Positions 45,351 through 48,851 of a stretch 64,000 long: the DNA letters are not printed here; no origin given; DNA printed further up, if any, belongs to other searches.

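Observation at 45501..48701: STAND NTPase regulator with inverted SARP domain order (NTPase-TPR-wHTH-BTAD), standalone between rpoC and PBP1A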

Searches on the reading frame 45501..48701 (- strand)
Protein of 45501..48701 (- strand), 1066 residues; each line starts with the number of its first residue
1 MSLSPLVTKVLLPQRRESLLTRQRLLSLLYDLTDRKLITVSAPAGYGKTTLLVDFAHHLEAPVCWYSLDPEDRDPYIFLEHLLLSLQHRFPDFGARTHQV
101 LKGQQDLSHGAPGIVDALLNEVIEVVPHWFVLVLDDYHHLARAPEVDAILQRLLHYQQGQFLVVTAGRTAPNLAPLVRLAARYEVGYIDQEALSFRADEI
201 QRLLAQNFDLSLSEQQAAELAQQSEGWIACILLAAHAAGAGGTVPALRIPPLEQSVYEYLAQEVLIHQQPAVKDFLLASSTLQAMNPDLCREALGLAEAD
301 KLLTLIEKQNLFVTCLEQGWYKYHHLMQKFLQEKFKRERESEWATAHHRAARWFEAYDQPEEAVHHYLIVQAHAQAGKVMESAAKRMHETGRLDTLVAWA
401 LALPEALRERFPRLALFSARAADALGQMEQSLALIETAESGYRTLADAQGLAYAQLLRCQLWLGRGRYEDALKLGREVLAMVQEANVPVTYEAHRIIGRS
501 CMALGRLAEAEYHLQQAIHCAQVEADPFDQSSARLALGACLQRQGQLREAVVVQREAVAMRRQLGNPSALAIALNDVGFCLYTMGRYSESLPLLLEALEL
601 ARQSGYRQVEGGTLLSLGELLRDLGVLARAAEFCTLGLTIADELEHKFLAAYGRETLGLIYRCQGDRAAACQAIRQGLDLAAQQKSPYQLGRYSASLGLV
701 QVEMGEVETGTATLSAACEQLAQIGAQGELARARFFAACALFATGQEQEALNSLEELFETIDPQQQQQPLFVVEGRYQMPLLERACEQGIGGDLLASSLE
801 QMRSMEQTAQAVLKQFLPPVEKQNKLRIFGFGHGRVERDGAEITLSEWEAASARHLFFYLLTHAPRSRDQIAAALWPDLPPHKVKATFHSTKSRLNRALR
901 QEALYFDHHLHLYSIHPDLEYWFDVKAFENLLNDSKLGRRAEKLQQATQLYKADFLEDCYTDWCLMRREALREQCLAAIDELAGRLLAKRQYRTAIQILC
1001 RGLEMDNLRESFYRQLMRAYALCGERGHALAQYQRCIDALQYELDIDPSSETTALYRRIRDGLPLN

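Call 5: search_protein_families(library=pfam, proteins=[window:45501-48701:-], max_evalue=0.1)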
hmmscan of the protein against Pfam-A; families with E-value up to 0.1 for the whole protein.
window:45501-48701:- (1066 aa): 13 families
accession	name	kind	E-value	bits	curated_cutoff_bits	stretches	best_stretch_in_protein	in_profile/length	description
PF03704.23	BTAD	-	1.1e-26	94.4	22.1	1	925-1060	3-146/146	Bacterial transcriptional activator domain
PF13424.12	TPR_12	-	3.1e-19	69.4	30.1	3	532-603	4-77/77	Tetratricopeptide repeat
PF17874.7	TPR_MalT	-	2.2e-11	44.1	45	3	455-563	4-112/336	MalT-like TPR region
PF13374.12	TPR_10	-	8e-11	42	27.5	2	533-564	4-35/42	Tetratricopeptide repeat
PF07719.23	TPR_2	-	5.4e-08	32.8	27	2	492-518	2-28/34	Tetratricopeptide repeat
PF13181.12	TPR_8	-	5.9e-06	26.5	25.7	0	657-683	7-33/34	Tetratricopeptide repeat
PF13401.12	AAA_22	-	7.1e-06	26.8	27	1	34-155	4-109/130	AAA domain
PF13432.12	TPR_16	-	4.9e-05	24.1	32.7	1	463-524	8-59/65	Tetratricopeptide repeat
PF13191.12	AAA_16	-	0.00012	23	32.6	1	23-158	10-160/167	AAA ATPase domain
PF24883.2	NPHP3_N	-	0.0044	17.7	24.8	0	17-135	4-131/164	Nephrocystin 3, N-terminal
PF25199.1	nSTAND_NTPase5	-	0.012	15.9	34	1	34-59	40-65/145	Novel STAND NTPase 5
PF00515.34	TPR_1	-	0.022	15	27.8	0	571-602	1-32/34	Tetratricopeptide repeat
PF13481.12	AAA_25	-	0.085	12.9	27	0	28-59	25-57/195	AAA domain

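Call 6: search_protein_families(library=ncbifam, proteins=[window:45501-48701:-], max_evalue=0.1)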
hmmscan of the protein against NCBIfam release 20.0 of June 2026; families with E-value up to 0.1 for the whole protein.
window:45501-48701:- (1066 aa): 10 families
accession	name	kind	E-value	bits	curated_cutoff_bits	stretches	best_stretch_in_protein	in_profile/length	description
NF003420.0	PRK04841.1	equivalog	1.7e-69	234.8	537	1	8-560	5-560/903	HTH-type transcriptional regulator MalT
NF053617.1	SARPRegAfsRStmc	equivalog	2.3e-19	68.9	1430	2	441-672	725-959/986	SARP-family global regulator AfsR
NF041717.1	HaaA_phane_TPR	equivalog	6.2e-11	41.2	1125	1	514-734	615-835/882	cyclophane-containing RiPP biosynthesis TPR protein HaaT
TIGR02521.1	type_IV_pilW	equivalog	1.7e-05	24.5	154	1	501-609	41-134/234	type IV pilus biogenesis/stability protein PilW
NF053520.1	HK_Porph_FimS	equivalog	4.4e-05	21.9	600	1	466-641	98-274/618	sensor histidine kinase FimS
NF041231.1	BagI_FevR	exception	0.00046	19.6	500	1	867-1059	31-232/315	AfsR/SARP family transcriptional regulator BagI/FevR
NF033756.1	gliding_GltC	equivalog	0.0033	16.2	450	1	683-768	227-313/622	adventurous gliding motility protein GltC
TIGR00180.1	parB_part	domain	0.031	14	58.45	1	746-774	21-49/186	ParB/RepB/Spo0J family partition protein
TIGR02552.1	LcrH_SycD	equivalog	0.033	13.9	104.8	0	532-605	53-120/136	SycD/LcrH family type III secretion system chaperone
NF053720.1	NsdA_fam_reg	subfamily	0.044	13.3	75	1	573-651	203-281/432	NsdA family TPR-like regulatory protein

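Call 8: search_solved_structures(query=window:45501-48701:-, max_evalue=0.01, show_alignments=0)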
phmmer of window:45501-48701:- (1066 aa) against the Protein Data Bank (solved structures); distinct sequences matched with E-value up to 0.01: 31.
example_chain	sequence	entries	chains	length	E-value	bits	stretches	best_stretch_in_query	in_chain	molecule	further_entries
8bob_C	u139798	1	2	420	3.4e-30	107.9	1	8-371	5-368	HTH-type transcriptional regulator MalT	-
8jke_I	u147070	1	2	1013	7.9e-08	33.9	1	445-692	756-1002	Regulatory protein AfsR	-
3sf4_A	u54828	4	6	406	1.2e-07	33.3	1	536-703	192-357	G-protein-signaling modulator 2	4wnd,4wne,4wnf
4wng_A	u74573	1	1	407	1.2e-07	33.3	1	536-703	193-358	G-protein-signaling modulator 2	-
6hc2_A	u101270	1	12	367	1.6e-07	32.8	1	537-699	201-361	G-protein-signaling modulator 2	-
4g2v_A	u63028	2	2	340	1.8e-07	32.7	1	537-680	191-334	G-protein-signaling modulator 2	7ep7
3ro2_A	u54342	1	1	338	2e-07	32.6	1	536-680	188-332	G-protein-signaling modulator 2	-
5a6c_A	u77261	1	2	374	3.1e-07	31.9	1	535-681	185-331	G-PROTEIN-SIGNALING MODULATOR 2, AFADIN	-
8k60_I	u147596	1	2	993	5.1e-07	31.2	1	445-692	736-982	Regulatory protein AfsR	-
5a7d_B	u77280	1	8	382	7.3e-07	30.7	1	535-687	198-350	PINS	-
5oj8_A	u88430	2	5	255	4e-06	28.2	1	463-559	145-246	Kinesin light chain 1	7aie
7ai4_A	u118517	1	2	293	4e-06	28.2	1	464-599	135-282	Isoform C of Kinesin light chain 1,Isoform C of Kinesin light chain 1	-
4a1s_A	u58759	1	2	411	4.4e-06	28.1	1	535-680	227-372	PARTNER OF INSCUTEABLE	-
6fuz_A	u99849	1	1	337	8.6e-06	27.1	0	464-560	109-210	Kinesin light chain 1,Kinesin light chain 1,C-Jun-amino-terminal kinase-interacting protei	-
6fv0_A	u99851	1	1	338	8.7e-06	27.1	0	464-560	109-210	Kinesin light chain 1,Torsin-1A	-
6mfv_A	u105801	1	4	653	0.001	20.2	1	442-634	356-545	tetratricopeptide repeat sensor PH0952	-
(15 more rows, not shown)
